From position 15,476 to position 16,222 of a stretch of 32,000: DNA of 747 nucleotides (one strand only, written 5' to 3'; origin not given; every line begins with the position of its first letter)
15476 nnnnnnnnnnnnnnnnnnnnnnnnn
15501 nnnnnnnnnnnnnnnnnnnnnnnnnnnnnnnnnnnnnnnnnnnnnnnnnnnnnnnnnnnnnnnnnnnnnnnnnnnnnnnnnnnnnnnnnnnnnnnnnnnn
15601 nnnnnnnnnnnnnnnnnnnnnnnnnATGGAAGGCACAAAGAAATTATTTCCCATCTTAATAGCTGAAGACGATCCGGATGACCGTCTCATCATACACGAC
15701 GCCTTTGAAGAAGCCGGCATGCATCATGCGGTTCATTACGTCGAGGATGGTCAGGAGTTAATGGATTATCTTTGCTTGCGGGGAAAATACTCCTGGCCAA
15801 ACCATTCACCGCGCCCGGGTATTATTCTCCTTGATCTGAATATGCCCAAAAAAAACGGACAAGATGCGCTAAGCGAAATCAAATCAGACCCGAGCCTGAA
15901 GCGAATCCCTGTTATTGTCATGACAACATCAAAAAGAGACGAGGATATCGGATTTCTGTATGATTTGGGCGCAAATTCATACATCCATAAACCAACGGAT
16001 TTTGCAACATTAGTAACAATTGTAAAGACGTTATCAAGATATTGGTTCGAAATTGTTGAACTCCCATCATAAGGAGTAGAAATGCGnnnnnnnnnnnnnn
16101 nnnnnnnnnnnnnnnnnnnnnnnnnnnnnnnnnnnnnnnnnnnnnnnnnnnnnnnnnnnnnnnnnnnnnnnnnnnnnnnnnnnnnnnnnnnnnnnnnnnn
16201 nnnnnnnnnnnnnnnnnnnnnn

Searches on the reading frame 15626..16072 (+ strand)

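Call 27: search_protein_families(library=pfam, proteins=[window:15626-16072:+], max_evalue=0.00001)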
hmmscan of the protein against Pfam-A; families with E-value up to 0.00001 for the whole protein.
window:15626-16072:+ (148 aa): 1 family
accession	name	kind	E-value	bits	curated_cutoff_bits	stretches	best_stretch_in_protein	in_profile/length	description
PF00072.30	Response_reg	-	1.3e-20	74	30.2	1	10-133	1-110/111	Response regulator receiver domain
